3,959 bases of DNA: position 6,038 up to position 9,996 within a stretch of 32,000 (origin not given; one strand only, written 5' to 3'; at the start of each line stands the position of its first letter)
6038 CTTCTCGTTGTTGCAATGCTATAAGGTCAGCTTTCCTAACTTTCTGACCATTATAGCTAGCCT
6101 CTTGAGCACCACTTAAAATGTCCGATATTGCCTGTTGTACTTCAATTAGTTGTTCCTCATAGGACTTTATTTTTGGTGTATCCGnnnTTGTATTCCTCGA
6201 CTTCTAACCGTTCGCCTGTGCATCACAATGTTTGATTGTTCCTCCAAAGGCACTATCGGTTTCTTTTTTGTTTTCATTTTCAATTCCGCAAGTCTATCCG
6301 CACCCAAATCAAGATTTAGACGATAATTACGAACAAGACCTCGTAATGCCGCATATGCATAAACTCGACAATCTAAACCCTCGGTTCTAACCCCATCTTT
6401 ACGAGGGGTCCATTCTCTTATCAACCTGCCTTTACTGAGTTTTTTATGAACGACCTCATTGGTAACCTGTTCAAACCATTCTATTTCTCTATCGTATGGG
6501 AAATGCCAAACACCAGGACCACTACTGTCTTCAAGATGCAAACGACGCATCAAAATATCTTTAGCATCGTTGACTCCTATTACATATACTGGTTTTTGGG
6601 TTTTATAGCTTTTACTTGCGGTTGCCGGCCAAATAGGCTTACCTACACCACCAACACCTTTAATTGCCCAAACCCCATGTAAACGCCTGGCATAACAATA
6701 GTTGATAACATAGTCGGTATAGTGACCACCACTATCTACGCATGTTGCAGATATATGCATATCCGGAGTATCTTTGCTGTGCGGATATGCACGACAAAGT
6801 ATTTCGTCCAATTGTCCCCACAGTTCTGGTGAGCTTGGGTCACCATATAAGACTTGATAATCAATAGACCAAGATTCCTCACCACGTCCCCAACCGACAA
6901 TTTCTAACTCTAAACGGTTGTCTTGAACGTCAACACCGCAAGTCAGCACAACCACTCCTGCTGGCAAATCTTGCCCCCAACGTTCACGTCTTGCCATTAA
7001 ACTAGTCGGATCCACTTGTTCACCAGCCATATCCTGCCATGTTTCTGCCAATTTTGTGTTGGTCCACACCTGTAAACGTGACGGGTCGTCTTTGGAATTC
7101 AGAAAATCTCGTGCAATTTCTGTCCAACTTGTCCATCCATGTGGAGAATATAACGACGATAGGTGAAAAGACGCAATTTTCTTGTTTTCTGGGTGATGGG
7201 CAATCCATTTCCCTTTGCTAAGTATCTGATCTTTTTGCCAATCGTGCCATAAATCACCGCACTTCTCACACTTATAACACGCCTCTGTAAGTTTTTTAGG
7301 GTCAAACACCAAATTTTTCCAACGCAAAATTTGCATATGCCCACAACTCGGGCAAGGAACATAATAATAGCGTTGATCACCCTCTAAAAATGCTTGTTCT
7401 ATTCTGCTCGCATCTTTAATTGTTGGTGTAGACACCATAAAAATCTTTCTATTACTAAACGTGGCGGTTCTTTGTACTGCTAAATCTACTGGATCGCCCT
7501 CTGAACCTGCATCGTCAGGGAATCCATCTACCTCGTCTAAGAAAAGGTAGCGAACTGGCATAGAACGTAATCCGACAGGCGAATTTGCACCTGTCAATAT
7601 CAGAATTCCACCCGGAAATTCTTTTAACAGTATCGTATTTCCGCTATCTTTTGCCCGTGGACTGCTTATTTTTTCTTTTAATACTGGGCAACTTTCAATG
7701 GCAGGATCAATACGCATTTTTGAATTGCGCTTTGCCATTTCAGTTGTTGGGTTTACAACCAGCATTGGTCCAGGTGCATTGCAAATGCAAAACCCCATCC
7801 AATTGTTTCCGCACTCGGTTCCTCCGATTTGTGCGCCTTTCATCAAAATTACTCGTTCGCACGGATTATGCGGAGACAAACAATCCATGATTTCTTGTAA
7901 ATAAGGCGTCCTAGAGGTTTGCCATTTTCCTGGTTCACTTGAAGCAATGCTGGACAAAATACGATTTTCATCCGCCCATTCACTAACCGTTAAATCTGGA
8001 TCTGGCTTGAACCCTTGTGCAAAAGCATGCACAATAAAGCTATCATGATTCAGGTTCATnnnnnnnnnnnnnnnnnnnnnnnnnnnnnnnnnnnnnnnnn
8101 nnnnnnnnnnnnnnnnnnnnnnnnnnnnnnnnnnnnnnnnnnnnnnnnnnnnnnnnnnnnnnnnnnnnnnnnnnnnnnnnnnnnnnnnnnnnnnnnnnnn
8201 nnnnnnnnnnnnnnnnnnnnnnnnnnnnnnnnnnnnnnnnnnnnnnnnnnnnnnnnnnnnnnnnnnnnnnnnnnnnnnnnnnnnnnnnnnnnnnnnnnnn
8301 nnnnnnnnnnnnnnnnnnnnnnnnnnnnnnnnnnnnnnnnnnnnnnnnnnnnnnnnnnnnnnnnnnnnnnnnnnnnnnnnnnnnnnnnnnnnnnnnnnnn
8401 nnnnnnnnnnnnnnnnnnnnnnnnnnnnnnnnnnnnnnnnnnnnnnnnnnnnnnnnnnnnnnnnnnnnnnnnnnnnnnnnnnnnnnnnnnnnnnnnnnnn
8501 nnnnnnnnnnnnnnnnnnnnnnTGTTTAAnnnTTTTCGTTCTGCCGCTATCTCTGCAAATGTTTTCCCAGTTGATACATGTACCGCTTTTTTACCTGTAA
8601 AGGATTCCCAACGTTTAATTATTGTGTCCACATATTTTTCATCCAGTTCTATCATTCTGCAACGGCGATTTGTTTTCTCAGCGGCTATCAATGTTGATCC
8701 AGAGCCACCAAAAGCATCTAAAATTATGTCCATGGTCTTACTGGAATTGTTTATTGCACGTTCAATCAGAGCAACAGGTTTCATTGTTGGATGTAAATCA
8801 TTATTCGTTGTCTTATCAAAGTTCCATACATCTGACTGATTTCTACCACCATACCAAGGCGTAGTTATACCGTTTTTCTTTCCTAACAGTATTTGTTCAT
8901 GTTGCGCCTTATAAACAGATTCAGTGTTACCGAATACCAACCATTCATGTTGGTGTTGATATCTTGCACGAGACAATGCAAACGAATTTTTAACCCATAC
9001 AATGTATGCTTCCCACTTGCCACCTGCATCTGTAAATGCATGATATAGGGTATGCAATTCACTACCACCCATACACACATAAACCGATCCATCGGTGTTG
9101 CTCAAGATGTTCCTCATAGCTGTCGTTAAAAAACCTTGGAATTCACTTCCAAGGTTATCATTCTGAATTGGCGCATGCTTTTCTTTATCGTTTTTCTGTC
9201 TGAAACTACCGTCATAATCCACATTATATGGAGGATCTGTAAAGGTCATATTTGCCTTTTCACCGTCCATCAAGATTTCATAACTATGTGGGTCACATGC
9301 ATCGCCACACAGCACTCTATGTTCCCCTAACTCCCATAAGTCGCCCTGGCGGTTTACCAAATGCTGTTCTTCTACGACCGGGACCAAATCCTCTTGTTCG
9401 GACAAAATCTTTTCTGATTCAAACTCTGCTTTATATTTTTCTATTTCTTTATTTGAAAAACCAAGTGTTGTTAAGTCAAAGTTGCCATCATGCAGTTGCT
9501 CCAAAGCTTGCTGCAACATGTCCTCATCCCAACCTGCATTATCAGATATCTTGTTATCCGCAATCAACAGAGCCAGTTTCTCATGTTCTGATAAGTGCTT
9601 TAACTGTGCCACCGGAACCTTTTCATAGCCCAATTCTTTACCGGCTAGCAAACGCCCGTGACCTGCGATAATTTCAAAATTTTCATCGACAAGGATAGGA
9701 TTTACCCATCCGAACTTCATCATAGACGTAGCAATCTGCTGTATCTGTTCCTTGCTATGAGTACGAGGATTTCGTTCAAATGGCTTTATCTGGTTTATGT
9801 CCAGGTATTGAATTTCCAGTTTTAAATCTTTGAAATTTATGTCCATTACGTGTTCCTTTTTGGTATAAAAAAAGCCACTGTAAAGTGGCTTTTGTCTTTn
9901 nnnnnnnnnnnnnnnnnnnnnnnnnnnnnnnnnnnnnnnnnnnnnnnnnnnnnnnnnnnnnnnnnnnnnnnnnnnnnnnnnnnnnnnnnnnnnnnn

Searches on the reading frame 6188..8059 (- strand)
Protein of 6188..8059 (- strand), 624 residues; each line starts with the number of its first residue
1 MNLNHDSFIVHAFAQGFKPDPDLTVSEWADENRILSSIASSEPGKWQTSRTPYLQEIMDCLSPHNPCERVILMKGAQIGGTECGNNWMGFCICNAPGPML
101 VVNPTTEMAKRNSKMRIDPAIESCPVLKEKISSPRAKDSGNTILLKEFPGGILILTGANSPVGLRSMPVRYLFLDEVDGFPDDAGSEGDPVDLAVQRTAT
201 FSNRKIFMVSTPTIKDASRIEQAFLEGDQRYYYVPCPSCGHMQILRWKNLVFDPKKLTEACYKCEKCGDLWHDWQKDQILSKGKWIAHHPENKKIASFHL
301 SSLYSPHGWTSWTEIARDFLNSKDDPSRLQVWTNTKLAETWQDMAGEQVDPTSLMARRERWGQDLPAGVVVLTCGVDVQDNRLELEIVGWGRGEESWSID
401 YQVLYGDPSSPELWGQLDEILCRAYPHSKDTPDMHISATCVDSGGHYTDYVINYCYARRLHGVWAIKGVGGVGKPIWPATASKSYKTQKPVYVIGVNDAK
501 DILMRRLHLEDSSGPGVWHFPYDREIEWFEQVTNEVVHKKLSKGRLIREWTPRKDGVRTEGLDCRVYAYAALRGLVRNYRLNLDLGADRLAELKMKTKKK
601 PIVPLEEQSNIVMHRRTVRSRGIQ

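Call 17: search_protein_families(library=phrogs, proteins=[window:6188-8059:-], max_evalue=0.0001)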
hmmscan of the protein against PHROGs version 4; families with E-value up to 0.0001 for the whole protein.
window:6188-8059:- (624 aa): 9 families
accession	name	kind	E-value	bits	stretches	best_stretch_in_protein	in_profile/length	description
phrog_15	-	head and packaging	2.6e-256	855.3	1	9-608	341-952/1330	terminase large subunit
phrog_21311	-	head and packaging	5.4e-54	184.3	1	104-309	2-218/218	terminase large subunit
phrog_16406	-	unknown function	3.8e-47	162.3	1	256-584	71-394/601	-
phrog_15657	-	unknown function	6.6e-36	125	1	293-501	25-229/230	-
phrog_675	-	head and packaging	3.1e-35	122.5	1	23-360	22-346/576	terminase large subunit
phrog_3925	-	head and packaging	2.3e-28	99.8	1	7-128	25-142/150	terminase large subunit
phrog_3028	-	unknown function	2.7e-26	93.7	1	418-600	2-184/203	-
phrog_4145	-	head and packaging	5.6e-12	46.4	1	7-198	13-201/209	terminase large subunit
phrog_23163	-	unknown function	4.8e-06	27.3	1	41-122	41-122/130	-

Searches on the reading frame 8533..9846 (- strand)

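Call 17: search_protein_families(library=phrogs, proteins=[window:8533-9846:-], max_evalue=0.0001)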
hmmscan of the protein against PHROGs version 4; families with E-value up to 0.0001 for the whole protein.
window:8533-9846:- (438 aa): 25 families
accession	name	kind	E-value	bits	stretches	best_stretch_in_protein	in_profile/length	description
phrog_498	-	other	1.2e-150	504.1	1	10-437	33-444/633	DNA methyltransferase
phrog_620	-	DNA, RNA and nucleotide metabolism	3.5e-52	178.6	1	8-159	5-149/217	ParB-like partition protein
phrog_15396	-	DNA, RNA and nucleotide metabolism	4.1e-46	158.9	1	9-147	1-139/258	ParB-like partition nuclease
phrog_67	-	other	7.9e-44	151.8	1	136-422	80-352/743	DNA methyltransferase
phrog_8071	-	DNA, RNA and nucleotide metabolism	4.3e-37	129.3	1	8-216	3-212/389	ParB-like partition protein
phrog_930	-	DNA, RNA and nucleotide metabolism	3.2e-33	116.5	1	9-162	4-156/223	ParB-like partition protein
phrog_3008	-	other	1.5e-29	104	1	326-437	120-235/244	DNA methyltransferase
phrog_940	-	DNA, RNA and nucleotide metabolism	1.1e-28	101.6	1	10-150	4-144/388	nuclease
phrog_23085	-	unknown function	3.6e-27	95.7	1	315-433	3-125/138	-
phrog_723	-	DNA, RNA and nucleotide metabolism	3.7e-23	83.5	1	6-159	7-162/223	ParB-like partition protein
phrog_9353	-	unknown function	1.6e-20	75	1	17-162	16-166/245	-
phrog_4715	-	DNA, RNA and nucleotide metabolism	1.2e-15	58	1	10-101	145-240/630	ParB-like partition protein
phrog_18056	-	DNA, RNA and nucleotide metabolism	4.6e-15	56.4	1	11-137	2-114/387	ParB-like partition nuclease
phrog_18293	-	other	6.7e-14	52.9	1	338-414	32-108/119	methyltransferase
phrog_12047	-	DNA, RNA and nucleotide metabolism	3.1e-12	47.6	1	14-111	2-97/301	ParB-like partition nuclease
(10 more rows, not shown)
